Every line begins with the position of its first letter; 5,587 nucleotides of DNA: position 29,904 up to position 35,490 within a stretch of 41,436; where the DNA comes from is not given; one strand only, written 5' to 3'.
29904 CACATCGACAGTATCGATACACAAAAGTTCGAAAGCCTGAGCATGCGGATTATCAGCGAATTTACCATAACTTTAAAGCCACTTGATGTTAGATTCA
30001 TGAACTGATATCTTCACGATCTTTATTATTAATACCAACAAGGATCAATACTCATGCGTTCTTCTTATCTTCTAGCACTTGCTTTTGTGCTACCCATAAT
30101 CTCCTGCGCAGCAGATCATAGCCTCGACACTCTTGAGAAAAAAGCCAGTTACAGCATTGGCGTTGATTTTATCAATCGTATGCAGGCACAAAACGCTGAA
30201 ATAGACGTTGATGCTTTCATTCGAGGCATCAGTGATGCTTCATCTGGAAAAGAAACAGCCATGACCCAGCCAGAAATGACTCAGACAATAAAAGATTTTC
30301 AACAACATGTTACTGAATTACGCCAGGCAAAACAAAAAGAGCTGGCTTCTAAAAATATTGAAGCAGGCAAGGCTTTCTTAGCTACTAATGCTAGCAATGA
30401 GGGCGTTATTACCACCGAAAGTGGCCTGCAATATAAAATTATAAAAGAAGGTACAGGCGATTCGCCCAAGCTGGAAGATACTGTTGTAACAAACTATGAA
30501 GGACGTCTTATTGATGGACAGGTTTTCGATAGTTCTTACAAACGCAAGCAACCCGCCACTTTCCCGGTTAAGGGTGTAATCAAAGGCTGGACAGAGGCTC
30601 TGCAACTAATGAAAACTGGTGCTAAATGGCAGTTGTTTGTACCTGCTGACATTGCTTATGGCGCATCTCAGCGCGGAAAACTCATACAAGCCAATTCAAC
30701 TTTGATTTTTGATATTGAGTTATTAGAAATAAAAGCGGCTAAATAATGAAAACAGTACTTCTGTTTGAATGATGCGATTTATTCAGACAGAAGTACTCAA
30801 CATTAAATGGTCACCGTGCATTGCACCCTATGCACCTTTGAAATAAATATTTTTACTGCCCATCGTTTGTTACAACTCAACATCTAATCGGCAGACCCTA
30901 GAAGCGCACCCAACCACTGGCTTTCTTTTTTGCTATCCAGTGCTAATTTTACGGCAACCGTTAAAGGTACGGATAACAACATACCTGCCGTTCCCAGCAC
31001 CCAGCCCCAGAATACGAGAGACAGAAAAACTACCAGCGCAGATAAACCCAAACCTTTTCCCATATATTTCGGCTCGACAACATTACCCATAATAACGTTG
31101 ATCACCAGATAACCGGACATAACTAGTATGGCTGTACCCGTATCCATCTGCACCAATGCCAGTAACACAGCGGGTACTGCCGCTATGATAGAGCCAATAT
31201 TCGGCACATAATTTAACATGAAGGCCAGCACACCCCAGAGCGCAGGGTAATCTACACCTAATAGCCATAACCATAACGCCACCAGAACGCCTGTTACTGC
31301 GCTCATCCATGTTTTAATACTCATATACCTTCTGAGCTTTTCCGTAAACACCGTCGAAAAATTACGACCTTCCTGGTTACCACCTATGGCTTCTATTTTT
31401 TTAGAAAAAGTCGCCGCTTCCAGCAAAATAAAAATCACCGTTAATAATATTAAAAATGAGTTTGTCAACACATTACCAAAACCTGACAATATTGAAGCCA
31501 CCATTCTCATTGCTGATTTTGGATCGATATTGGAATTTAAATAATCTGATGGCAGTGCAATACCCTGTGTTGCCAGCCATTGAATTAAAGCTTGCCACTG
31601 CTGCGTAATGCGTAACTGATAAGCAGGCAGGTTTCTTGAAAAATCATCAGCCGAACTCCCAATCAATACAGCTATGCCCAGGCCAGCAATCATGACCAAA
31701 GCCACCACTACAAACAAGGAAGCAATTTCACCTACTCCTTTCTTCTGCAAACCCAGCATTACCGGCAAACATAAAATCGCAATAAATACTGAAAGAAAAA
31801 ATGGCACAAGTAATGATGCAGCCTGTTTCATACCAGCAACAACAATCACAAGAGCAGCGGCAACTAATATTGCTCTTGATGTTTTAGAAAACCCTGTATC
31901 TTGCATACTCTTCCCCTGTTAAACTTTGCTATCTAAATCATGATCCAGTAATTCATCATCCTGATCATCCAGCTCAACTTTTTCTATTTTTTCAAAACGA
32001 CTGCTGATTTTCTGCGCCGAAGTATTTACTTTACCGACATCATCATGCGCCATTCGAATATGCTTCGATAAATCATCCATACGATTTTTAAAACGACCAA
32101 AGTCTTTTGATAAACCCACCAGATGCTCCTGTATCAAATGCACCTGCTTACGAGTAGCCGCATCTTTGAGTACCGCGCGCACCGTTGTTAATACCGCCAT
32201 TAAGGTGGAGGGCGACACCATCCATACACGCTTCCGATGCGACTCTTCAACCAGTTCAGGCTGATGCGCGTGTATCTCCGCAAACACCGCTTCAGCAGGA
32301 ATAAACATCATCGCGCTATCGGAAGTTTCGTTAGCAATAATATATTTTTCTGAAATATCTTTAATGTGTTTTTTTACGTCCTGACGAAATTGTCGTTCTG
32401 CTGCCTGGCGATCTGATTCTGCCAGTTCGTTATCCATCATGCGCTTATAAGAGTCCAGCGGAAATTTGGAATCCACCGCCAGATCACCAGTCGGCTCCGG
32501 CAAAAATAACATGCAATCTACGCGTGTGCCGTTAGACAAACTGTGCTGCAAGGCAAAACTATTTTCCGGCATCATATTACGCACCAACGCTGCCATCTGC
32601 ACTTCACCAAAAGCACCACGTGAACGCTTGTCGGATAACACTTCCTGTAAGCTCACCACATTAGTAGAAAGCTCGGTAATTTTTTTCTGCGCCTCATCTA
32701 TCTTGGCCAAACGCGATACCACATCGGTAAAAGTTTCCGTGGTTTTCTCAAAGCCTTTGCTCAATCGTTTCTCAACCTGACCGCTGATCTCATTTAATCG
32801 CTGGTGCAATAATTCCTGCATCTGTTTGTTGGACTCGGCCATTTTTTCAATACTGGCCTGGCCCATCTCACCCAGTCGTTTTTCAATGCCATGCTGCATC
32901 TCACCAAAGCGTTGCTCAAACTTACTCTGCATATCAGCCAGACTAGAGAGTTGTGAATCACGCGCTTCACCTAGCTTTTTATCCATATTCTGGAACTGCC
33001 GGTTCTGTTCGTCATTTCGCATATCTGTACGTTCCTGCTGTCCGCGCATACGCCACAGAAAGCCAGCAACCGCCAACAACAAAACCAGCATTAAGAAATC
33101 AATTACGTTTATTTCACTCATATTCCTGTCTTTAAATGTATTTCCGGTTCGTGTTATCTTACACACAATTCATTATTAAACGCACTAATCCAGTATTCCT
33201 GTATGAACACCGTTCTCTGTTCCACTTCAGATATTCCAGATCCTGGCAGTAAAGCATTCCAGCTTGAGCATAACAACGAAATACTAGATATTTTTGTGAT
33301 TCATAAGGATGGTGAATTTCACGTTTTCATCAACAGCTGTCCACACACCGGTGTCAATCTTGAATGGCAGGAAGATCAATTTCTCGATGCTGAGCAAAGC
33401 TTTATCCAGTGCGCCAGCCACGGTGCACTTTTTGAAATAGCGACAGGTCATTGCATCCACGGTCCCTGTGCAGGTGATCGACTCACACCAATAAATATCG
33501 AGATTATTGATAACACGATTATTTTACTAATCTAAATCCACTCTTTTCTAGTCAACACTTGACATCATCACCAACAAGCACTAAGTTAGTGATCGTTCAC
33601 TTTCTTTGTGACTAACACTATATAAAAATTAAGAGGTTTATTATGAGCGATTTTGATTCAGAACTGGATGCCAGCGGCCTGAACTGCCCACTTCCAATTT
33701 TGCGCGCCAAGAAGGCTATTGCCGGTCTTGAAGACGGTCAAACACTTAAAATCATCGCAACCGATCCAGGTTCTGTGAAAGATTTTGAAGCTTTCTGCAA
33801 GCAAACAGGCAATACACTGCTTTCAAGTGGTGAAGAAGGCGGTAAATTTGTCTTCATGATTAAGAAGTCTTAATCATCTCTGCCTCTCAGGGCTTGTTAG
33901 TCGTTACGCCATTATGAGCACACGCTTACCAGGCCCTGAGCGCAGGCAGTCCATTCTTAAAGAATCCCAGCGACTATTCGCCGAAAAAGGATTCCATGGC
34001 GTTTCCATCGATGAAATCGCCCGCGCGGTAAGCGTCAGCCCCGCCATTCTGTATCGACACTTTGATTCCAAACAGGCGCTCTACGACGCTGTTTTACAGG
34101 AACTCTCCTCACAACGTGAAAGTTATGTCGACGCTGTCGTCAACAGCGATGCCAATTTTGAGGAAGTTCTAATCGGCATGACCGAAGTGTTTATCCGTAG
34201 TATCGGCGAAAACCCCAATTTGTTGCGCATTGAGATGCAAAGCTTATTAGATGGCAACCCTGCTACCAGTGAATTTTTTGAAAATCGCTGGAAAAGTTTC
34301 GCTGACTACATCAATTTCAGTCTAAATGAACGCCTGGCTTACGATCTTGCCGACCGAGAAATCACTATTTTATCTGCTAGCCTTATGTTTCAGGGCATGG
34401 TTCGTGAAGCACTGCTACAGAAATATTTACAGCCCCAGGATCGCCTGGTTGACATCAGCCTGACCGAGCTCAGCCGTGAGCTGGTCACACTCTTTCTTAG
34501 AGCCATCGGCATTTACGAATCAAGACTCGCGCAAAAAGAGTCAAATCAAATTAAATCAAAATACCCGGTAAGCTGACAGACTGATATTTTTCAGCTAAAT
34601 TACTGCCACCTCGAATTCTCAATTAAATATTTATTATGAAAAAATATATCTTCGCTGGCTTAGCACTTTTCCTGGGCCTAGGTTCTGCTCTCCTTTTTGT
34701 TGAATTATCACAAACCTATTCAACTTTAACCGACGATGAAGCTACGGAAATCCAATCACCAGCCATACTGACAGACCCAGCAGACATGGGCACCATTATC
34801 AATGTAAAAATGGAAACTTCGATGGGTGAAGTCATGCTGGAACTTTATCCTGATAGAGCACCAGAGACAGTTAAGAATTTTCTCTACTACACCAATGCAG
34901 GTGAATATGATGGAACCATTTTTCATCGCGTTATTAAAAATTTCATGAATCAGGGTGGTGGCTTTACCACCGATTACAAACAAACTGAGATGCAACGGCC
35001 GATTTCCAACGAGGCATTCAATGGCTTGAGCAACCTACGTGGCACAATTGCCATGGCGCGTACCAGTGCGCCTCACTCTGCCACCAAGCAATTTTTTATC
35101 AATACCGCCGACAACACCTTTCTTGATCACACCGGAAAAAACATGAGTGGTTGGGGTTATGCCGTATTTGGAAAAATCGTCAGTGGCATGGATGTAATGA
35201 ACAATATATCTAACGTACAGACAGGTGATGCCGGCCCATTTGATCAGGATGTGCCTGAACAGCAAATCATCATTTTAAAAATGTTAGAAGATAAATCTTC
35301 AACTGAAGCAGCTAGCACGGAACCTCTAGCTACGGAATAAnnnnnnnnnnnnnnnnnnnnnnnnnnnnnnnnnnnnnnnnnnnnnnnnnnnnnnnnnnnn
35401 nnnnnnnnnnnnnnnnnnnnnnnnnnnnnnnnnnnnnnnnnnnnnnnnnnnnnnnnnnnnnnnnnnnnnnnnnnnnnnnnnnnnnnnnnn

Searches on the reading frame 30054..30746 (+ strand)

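Call 51: search_protein_families(library=pfam, proteins=[window:30054-30746:+], max_evalue=0.00001)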
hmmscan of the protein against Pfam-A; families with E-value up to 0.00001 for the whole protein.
window:30054-30746:+ (230 aa): 2 families
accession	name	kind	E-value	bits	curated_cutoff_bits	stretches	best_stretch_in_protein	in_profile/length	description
PF00254.34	FKBP_C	-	6e-29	100.7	21.1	1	137-224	3-94/94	FKBP-type peptidyl-prolyl cis-trans isomerase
PF01346.23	FKBP_N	-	6.5e-28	97.9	22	1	28-129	1-97/97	Domain amino terminal to FKBP-type peptidyl-prolyl isomerase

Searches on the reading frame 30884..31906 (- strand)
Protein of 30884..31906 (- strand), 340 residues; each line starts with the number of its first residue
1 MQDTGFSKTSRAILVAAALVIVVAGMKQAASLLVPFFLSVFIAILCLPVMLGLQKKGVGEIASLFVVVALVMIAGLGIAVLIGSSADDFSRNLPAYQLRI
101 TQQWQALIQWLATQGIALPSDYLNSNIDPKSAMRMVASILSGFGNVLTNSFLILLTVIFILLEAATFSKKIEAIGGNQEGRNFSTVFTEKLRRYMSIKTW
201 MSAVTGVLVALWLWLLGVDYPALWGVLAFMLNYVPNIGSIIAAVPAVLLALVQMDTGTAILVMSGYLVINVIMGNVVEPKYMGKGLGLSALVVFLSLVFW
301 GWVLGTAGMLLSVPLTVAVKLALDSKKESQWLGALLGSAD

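Call 51: search_protein_families(library=pfam, proteins=[window:30884-31906:-], max_evalue=0.00001)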
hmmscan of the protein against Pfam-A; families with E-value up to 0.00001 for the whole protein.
window:30884-31906:- (340 aa): 1 family
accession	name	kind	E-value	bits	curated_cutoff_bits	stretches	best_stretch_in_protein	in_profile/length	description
PF01594.21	AI-2E_transport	-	1.6e-54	185.8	34.3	1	14-324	3-324/327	AI-2E family transporter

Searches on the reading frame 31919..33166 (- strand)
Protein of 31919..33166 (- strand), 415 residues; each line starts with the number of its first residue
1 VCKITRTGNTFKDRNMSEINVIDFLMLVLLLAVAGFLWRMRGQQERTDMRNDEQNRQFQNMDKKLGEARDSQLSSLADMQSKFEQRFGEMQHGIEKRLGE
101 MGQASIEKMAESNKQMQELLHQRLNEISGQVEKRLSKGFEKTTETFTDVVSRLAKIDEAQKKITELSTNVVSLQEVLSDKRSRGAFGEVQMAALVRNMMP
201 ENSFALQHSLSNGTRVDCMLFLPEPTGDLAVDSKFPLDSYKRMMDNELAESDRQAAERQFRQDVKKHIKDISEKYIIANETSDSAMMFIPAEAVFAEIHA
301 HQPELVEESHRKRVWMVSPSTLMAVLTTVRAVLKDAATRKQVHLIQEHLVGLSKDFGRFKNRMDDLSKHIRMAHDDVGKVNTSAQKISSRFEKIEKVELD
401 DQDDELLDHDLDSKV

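Call 51: search_protein_families(library=pfam, proteins=[window:31919-33166:-], max_evalue=0.00001)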
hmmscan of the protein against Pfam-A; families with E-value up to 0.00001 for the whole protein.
window:31919-33166:- (415 aa): 1 family
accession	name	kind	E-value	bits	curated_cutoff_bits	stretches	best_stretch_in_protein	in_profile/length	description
PF02646.22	RmuC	-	2.7e-66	224.1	26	1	122-402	1-289/291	RmuC family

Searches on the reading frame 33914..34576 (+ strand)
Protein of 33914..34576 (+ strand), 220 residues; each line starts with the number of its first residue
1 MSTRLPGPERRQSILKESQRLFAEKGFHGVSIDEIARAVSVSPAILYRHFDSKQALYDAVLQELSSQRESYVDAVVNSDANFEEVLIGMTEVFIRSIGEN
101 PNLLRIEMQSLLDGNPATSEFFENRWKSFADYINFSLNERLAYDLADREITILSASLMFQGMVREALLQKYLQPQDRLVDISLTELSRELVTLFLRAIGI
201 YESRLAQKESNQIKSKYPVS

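Call 51: search_protein_families(library=pfam, proteins=[window:33914-34576:+], max_evalue=0.00001)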
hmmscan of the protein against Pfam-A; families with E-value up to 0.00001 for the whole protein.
window:33914-34576:+ (220 aa): 1 family
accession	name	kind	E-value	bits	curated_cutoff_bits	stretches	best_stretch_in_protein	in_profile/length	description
PF00440.29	TetR_N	-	1.9e-16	60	24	1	14-60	1-47/47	Bacterial regulatory proteins, tetR family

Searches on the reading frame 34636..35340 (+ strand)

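Call 51: search_protein_families(library=pfam, proteins=[window:34636-35340:+], max_evalue=0.00001)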
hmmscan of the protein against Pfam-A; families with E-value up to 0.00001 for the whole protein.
window:34636-35340:+ (234 aa): 1 family
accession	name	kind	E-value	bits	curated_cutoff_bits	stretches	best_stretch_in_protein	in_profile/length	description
PF00160.26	Pro_isomerase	-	7.1e-45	153.5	21.7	1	57-215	2-156/159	Cyclophilin type peptidyl-prolyl cis-trans isomerase/CLD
